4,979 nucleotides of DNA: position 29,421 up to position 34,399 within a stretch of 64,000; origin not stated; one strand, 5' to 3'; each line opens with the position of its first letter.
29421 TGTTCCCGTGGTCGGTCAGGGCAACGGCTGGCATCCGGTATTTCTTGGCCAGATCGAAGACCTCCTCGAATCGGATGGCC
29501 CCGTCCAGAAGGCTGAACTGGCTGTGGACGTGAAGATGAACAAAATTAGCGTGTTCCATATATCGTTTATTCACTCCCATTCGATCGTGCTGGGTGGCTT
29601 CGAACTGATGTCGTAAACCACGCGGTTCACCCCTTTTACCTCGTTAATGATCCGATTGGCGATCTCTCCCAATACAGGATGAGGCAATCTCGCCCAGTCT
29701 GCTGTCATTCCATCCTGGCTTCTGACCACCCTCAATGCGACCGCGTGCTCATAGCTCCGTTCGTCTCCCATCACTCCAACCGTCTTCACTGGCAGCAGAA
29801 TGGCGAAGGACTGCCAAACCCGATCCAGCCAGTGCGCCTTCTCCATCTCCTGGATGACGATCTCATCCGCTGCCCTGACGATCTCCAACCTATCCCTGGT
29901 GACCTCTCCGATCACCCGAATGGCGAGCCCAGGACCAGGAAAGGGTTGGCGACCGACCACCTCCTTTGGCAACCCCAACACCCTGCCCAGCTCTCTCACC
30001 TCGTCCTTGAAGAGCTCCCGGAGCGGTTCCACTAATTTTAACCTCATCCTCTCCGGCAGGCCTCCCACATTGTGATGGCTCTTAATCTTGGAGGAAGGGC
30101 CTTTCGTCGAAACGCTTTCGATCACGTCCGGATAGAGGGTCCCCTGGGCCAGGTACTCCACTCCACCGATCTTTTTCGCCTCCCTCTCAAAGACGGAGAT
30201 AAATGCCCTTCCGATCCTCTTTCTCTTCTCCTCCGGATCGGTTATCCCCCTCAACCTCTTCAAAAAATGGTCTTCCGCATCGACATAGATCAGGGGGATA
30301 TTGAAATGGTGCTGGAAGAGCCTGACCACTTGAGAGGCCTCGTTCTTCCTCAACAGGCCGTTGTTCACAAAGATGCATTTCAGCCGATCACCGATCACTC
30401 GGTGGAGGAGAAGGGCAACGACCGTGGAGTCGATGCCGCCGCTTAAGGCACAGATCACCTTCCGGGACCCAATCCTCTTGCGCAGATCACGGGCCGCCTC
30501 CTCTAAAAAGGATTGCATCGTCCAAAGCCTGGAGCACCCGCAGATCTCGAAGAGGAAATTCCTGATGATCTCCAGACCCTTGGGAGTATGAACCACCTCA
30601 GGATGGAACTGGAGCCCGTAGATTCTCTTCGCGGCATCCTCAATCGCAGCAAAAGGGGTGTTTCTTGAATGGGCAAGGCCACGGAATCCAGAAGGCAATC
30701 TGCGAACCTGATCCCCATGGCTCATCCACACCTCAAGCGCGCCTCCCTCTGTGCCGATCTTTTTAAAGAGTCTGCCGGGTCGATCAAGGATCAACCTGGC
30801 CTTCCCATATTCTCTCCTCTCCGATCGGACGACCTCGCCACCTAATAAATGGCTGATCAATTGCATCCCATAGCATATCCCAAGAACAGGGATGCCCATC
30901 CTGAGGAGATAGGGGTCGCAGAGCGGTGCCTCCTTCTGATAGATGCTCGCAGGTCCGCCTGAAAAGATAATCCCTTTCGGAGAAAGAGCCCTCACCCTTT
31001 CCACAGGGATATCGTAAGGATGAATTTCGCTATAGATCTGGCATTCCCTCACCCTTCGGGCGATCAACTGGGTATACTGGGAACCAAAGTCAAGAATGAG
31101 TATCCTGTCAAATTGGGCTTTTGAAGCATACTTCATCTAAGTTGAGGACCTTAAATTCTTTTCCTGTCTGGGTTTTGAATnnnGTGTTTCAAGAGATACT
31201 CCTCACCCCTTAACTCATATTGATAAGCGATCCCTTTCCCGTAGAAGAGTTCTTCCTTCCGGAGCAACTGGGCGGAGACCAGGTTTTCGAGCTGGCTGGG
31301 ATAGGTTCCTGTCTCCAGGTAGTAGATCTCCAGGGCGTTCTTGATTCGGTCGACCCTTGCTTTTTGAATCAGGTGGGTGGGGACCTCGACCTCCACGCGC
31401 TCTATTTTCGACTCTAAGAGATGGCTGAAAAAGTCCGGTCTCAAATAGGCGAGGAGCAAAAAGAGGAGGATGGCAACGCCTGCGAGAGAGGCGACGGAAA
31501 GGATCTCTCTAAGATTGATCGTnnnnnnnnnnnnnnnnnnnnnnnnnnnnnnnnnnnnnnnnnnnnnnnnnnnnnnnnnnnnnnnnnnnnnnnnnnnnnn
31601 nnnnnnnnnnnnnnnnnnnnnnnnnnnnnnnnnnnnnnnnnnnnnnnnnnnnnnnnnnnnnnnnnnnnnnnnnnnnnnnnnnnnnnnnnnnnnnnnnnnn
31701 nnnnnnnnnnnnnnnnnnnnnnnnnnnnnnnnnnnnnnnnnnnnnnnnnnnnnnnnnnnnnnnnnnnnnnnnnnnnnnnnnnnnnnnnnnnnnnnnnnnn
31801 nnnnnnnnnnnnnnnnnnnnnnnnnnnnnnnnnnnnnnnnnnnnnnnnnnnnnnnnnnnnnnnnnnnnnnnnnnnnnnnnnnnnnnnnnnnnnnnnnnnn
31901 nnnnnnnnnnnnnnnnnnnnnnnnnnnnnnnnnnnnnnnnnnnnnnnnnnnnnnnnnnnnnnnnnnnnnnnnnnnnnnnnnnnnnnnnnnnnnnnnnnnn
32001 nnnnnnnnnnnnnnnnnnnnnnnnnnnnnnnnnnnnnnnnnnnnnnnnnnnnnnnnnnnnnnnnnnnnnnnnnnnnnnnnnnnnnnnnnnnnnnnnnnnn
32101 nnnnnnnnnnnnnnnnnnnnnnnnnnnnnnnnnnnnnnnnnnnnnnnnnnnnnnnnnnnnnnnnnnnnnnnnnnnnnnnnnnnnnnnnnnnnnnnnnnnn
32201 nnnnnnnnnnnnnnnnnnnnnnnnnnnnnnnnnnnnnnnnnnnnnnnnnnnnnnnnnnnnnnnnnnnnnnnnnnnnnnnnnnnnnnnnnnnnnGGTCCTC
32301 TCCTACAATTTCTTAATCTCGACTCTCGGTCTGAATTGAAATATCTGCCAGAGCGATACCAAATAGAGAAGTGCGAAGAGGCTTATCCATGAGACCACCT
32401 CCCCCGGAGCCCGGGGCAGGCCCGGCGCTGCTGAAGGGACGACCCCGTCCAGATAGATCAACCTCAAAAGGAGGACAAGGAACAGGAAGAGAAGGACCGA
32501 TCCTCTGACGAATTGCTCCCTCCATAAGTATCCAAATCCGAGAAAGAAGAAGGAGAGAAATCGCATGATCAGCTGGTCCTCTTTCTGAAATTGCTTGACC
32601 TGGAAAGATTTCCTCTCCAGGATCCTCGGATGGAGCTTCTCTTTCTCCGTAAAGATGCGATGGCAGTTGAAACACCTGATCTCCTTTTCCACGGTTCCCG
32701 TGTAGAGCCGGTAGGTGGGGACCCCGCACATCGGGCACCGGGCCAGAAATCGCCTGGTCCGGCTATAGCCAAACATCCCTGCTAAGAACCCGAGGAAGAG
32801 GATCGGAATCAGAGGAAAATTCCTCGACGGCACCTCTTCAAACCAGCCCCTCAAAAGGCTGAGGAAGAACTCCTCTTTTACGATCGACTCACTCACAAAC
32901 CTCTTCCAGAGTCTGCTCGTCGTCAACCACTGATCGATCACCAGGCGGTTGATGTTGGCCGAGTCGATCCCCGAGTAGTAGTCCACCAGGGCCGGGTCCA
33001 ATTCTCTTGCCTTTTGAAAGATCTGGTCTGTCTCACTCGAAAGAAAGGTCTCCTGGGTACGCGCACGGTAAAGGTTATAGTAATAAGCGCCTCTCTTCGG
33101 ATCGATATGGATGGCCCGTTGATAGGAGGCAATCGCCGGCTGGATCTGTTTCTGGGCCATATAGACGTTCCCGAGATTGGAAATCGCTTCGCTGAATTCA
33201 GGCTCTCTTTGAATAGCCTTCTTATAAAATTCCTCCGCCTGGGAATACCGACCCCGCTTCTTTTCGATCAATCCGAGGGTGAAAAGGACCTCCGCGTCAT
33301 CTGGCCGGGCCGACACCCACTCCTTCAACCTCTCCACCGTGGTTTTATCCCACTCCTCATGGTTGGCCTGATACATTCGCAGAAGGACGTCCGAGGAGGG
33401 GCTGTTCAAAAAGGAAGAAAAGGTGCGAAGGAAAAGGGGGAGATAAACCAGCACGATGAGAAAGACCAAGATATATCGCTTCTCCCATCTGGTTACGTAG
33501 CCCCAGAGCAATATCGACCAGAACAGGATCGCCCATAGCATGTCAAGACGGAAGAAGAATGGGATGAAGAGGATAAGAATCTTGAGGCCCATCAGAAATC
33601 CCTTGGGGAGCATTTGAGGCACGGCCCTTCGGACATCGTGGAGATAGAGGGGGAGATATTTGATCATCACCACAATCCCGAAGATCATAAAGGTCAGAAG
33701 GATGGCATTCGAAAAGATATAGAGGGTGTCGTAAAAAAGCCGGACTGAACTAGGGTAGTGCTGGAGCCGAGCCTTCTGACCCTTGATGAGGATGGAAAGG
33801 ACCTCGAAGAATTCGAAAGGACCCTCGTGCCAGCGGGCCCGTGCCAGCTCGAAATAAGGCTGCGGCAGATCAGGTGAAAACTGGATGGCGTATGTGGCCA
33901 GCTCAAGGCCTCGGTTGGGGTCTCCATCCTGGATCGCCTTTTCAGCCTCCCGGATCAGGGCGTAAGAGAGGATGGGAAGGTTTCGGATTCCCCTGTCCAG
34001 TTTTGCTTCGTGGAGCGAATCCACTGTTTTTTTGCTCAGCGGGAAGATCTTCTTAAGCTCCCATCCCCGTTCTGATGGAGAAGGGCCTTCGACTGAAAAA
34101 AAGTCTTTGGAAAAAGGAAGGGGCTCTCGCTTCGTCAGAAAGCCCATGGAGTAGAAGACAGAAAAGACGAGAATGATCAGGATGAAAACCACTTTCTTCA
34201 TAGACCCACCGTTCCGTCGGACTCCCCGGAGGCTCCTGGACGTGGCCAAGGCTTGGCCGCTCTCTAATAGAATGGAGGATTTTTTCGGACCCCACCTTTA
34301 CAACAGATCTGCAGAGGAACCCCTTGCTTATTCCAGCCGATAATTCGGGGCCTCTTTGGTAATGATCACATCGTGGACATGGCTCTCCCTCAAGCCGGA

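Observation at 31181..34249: Two membrane-protein genes inserted between guaB and guaA, one a DUF4388 / tandem MshEN-like / TM / GspG-pseudopilin fusion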

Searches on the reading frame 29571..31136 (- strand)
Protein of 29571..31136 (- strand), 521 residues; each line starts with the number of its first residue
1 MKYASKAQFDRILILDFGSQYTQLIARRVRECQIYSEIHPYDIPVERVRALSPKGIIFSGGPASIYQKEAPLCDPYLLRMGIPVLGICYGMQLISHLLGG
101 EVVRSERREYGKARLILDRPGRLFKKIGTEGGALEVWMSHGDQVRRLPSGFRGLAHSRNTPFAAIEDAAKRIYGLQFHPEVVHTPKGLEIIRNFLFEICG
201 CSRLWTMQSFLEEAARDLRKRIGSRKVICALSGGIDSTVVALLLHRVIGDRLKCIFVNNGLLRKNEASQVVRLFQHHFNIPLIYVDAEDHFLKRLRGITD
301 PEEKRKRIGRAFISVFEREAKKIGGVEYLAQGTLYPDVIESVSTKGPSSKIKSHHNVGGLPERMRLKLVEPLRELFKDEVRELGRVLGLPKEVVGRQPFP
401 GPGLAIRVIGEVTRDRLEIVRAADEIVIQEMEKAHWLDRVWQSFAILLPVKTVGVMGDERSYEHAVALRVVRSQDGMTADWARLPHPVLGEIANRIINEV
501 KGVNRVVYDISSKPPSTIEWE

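Call 3: search_protein_families(library=pfam, proteins=[window:29571-31136:-], max_evalue=1)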
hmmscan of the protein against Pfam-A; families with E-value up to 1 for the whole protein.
window:29571-31136:- (521 aa): 10 families
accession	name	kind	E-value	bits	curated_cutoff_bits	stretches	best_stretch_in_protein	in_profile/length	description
PF00117.34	GATase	-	9.7e-44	149.7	22.8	1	13-197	1-189/190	Glutamine amidotransferase class-I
PF00958.27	GMP_synt_C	-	4.3e-43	145.7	27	1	429-520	1-92/92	GMP synthase C terminal domain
PF02540.23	NAD_synthase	-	1.3e-09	38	21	2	218-258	12-53/242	NAD synthase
PF07722.19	Peptidase_C26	-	3.2e-09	37.3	20.5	1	78-180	102-219/219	Peptidase C26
PF03054.22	tRNA_Me_trans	-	0.00022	21.4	20.6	1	226-261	2-36/202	tRNA methyl transferase HUP domain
PF00733.27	Asn_synthase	-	0.00097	19.3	21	1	223-273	16-65/354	Asparagine synthase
PF02568.20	ThiI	-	0.0014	18.7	20.5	1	225-274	4-52/197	Thiamine biosynthesis protein (ThiI)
PF01171.26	ATP_bind_3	-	0.0016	18.7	27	1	226-379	1-151/182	PP-loop family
PF06508.19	QueC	-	0.0017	18.4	22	1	226-287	1-60/210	Queuosine biosynthesis protein QueC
PF01507.26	PAPS_reduct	-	0.007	16.8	22.5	1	227-302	2-75/175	Phosphoadenosine phosphosulfate reductase domain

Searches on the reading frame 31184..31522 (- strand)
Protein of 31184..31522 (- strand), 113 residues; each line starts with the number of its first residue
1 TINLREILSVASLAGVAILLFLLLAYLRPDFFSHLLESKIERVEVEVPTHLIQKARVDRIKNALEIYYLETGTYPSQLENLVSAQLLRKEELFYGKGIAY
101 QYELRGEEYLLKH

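Call 48: search_solved_structures(query=A4, max_evalue=1, show_alignments=2)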
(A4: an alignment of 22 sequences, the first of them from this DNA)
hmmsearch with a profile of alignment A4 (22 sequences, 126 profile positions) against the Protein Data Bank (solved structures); distinct sequences matched with E-value up to 1: 9.
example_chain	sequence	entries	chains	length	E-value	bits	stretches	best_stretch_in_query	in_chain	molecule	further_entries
2kep_A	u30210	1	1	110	6.5e-07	32.5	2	94-122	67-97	General secretion pathway protein G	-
3fu1_A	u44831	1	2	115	0.00066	22.8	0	58-84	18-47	General secretion pathway protein G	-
4lw9_A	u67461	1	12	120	0.00082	22.5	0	58-84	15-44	Type II secretion system protein G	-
3gn9_A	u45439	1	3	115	0.00088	22.4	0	59-84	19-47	Type II secretory pathway, pseudopilin EpsG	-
5wda_A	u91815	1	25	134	0.011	18.9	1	15-100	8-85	General secretion pathway protein G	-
1t92_A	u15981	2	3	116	0.051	16.7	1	58-120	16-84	General secretion pathway protein G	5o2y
9egp_A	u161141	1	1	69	0.15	15.2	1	14-77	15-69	Geopilin domain 1 protein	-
3g20_A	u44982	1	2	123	0.2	14.8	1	58-90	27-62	Type II secretion protein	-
29jd_A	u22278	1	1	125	0.21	14.7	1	58-84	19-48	Type II secretion system core protein G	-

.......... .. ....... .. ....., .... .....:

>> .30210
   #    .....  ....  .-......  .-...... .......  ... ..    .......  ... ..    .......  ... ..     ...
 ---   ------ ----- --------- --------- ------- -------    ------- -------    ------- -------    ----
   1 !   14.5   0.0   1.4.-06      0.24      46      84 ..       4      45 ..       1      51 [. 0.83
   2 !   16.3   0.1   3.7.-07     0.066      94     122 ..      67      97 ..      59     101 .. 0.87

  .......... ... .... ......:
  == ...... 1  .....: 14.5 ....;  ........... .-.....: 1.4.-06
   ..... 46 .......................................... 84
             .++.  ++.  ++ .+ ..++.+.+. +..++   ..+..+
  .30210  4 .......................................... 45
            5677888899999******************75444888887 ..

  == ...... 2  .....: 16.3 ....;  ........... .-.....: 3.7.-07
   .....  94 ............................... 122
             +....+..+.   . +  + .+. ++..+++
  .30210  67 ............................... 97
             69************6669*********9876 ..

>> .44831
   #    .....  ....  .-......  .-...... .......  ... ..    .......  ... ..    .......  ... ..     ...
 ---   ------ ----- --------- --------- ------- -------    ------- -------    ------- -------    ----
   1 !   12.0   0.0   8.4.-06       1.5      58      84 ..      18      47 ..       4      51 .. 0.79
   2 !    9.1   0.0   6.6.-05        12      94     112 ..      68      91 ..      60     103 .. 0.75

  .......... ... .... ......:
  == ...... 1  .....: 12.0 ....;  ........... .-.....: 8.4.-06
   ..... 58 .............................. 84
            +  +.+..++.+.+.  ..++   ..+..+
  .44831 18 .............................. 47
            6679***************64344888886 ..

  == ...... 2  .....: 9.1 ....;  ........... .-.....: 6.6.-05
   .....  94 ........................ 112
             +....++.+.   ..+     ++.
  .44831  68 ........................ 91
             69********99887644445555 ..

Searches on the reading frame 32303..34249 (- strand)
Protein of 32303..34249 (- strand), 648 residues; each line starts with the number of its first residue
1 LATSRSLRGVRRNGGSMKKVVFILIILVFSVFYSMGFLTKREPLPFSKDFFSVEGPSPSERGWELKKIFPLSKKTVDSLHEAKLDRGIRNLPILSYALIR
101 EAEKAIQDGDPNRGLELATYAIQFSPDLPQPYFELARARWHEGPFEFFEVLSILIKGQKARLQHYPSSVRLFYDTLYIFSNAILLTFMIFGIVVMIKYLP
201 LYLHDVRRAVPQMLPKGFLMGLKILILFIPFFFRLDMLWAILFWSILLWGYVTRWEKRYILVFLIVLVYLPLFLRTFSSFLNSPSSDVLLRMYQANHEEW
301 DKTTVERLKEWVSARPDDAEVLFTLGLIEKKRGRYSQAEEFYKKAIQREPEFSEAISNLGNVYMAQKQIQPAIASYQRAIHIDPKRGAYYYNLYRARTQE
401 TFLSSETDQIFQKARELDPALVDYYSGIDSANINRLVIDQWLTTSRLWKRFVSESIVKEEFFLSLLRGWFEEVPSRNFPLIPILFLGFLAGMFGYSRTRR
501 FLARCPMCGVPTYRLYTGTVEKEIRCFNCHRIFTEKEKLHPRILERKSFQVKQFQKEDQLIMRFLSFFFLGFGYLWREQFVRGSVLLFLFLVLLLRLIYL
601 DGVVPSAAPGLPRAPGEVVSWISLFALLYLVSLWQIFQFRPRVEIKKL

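Call 3: search_protein_families(library=pfam, proteins=[window:32303-34249:-], max_evalue=1)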
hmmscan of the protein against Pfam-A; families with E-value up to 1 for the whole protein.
window:32303-34249:- (648 aa): 23 families
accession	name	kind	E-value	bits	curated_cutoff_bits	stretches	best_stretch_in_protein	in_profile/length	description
PF00515.34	TPR_1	-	5.6e-18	64.4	27.8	2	354-385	2-33/34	Tetratricopeptide repeat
PF07719.23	TPR_2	-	1.4e-15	56.5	27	2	319-351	1-33/34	Tetratricopeptide repeat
PF13414.12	TPR_11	-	8.3e-14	51.4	26.8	2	360-393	1-34/42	TPR repeat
PF14559.12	TPR_19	-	3.2e-13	50.3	25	1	332-394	4-65/68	Tetratricopeptide repeat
PF13431.12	TPR_17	-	1.7e-11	43.9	24.4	2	341-370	1-30/34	Tetratricopeptide repeat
PF13181.12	TPR_8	-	4.1e-11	42.6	25.7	2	319-351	1-33/34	Tetratricopeptide repeat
PF13424.12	TPR_12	-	3e-07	31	30.1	1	314-347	40-73/77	Tetratricopeptide repeat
PF13428.12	TPR_14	-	8.4e-07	29.5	23.5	1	320-360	2-42/44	Tetratricopeptide repeat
PF13432.12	TPR_16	-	2.3e-06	28.4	32.7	1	324-385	2-63/65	Tetratricopeptide repeat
PF13374.12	TPR_10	-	5.2e-06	26.7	27.5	2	355-382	4-31/42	Tetratricopeptide repeat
PF23914.1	TPR_CcmH_CycH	-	5.9e-06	26.6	42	2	347-396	44-93/158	Cytochrome c-type biogenesis protein H TPR domain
PF13174.12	TPR_6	-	7.1e-06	26.8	26.3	2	320-351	1-32/33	Tetratricopeptide repeat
PF13371.12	TPR_9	-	1.1e-05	25.8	35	1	306-351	19-61/73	Tetratricopeptide repeat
PF13176.12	TPR_7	-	6.7e-05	23.1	27.9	1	355-384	1-30/36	Tetratricopeptide repeat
PF24575.1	TPR_Slam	-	0.0023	18.7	35.2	1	317-370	45-98/104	Surface lipoprotein assembly modifier, N-terminal TPR repeats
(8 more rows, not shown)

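Call 4: search_protein_families(library=ncbifam, proteins=[window:32303-34249:-], max_evalue=1)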
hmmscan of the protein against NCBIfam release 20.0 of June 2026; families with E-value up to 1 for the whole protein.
window:32303-34249:- (648 aa): 26 families (the best 25 are shown)
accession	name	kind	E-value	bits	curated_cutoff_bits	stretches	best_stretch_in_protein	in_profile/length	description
NF033920.0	C39_PA2778_fam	equivalog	8e-13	48.4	150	2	332-418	169-254/255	PA2778 family cysteine peptidase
NF040959.1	MamA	equivalog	1.3e-12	47.6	200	1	302-428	54-179/204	magnetosome protein MamA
TIGR02917.1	PEP_TPR_lipo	equivalog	2.7e-12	45.4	312.2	1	297-399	444-545/899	XrtA/PEP-CTERM system TPR-repeat protein PrsT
NF033762.1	social_mot_Tgl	equivalog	1.9e-08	34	225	1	305-380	51-127/252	social motility TPR repeat lipoprotein Tgl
TIGR00540.1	TPR_hemY_coli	hypoth_equivalog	4.8e-08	32.2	142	1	284-378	292-384/385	heme biosynthesis-associated TPR protein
TIGR02521.1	type_IV_pilW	equivalog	1.1e-07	31.6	154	1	324-392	36-104/234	type IV pilus biogenesis/stability protein PilW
TIGR02552.1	LcrH_SycD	equivalog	1.1e-06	28.4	104.8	1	312-396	11-95/136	SycD/LcrH family type III secretion system chaperone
NF033758.1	gliding_GltE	equivalog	4.1e-06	26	225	1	303-386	69-153/411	adventurous gliding motility TPR repeat lipoprotein GltE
NF008520.0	PRK11447.1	equivalog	1.2e-05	23.3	858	2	333-387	365-419/1157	cellulose synthase complex outer membrane protein BcsC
NF002725.1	PRK02603.1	equivalog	1.5e-05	25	143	1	315-416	31-141/173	photosystem I assembly protein Ycf3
NF047507.1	TPR_BatC_Lepto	exception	3.2e-05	23.5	175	1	316-393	55-136/214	TPR repeat-containing protein BatC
TIGR03939.1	PGA_TPR_OMP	equivalog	0.00025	19.4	366.65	1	288-374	402-484/800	poly-beta-1,6 N-acetyl-D-glucosamine export porin PgaA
NF008757.0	PRK11788.1-5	equivalog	0.00067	18.9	363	1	285-385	143-246/388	lipopolysaccharide assembly protein LapB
NF040561.1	PrimPol_Msp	equivalog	0.0011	17.6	200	1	304-383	13-95/515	CRISPR-associated primase-polymerase type A1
TIGR04510.1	mod_pep_cyc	subfamily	0.0032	16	400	1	318-379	397-458/814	putative peptide modification system cyclase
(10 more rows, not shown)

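Call 52: find_homologous_proteins(query=window:32303-34201:-, max_evalue=0.001)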
Query window:32303-34201:- (632 aa): 681 proteins with E <= 0.001 among 8000 candidates; the best 120 are listed.
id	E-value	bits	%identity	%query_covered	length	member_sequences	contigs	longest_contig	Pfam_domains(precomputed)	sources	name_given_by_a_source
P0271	0.0e+0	1426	100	100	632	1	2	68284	PF13431.13,PF23914.2,PF13414.13,PF13428.13,PF13374.13,PF14559.13,PF13371.13,PF00515.35,PF13424.13,PF13432.13,PF13181.13,PF07719.24,PF13174.13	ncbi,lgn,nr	ncbi:MAG: tetratricopeptide repeat protein [Syntrophaceae bacterium]|nr:tetratricopeptide repeat pro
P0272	0.0e+0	1024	71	100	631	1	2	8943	PF14559.13,PF13431.13,PF13414.13,PF00515.35,PF13424.13,PF13176.13,PF13432.13,PF13428.13,PF13181.13,PF07719.24,PF13374.13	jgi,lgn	jgi:tetratricopeptide (TPR) repeat protein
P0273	2.3e-270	917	63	100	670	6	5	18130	PF13431.13,PF13414.13,PF13176.13,PF13428.13,PF14559.13,PF24575.2,PF00515.35,PF13424.13,PF13432.13,PF13181.13,PF07719.24,PF13174.13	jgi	-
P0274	4.4e-260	883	62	100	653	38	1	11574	PF14559.13,PF13431.13,PF13414.13,PF00515.35,PF13424.13,PF13432.13,PF13428.13,PF13181.13,PF07719.24,PF13374.13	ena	-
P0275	2.2e-257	874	61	100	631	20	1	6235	PF13431.13,PF23914.2,PF13414.13,PF13176.13,PF13428.13,PF13374.13,PF14559.13,PF24575.2,PF13371.13,PF00515.35,PF13424.13,PF13432.13,PF13181.13,PF07719.24,PF13174.13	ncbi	-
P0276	1.3e-256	871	60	100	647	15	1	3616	PF13431.13,PF23914.2,PF13414.13,PF13176.13,PF13428.13,PF13374.13,PF14559.13,PF24575.2,PF13371.13,PF00515.35,PF13424.13,PF13432.13,PF13181.13,PF07719.24,PF13174.13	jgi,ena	-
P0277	1.4e-256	871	59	100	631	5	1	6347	PF14559.13,PF13431.13,PF13414.13,PF00515.35,PF13424.13,PF13176.13,PF13181.13,PF07719.24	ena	-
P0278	4.5e-256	869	61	100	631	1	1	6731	PF13431.13,PF13414.13,PF13176.13,PF13428.13,PF13374.13,PF14559.13,PF00515.35,PF13424.13,PF13432.13,PF13181.13,PF07719.24,PF13174.13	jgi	jgi:tetratricopeptide (TPR) repeat protein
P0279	2.1e-255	867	61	100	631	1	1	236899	PF14559.13,PF13431.13,PF13414.13,PF00515.35,PF13424.13,PF13176.13,PF13432.13,PF13428.13,PF13181.13,PF07719.24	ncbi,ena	-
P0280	3.4e-254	863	60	100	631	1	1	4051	PF13431.13,PF23914.2,PF13414.13,PF13176.13,PF13428.13,PF13374.13,PF14559.13,PF24575.2,PF00515.35,PF13424.13,PF13432.13,PF13181.13,PF07719.24,PF13174.13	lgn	-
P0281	6.6e-254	862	60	100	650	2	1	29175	PF14559.13,PF13431.13,PF23914.2,PF13414.13,PF00515.35,PF13424.13,PF13432.13,PF13428.13,PF13181.13,PF07719.24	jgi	jgi:tetratricopeptide (TPR) repeat protein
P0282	7.8e-254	862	60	100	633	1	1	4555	PF13431.13,PF23914.2,PF13414.13,PF13176.13,PF13428.13,PF14559.13,PF24575.2,PF13371.13,PF00515.35,PF13424.13,PF13432.13,PF13181.13,PF07719.24,PF13174.13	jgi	jgi:tetratricopeptide (TPR) repeat protein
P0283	1.1e-252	858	59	100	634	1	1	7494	PF14559.13,PF13431.13,PF23914.2,PF13414.13,PF00515.35,PF13424.13,PF13176.13,PF13432.13,PF13428.13,PF13181.13,PF07719.24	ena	-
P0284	2.5e-252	857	62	97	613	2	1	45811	PF14559.13,PF13431.13,PF13414.13,PF00515.35,PF13424.13,PF13176.13,PF13432.13,PF13428.13,PF13181.13,PF07719.24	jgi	jgi:tetratricopeptide (TPR) repeat protein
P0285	3.0e-252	857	60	100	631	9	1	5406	PF14559.13,PF13431.13,PF23914.2,PF13414.13,PF00515.35,PF13424.13,PF13176.13,PF13432.13,PF13428.13,PF13181.13,PF07719.24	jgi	-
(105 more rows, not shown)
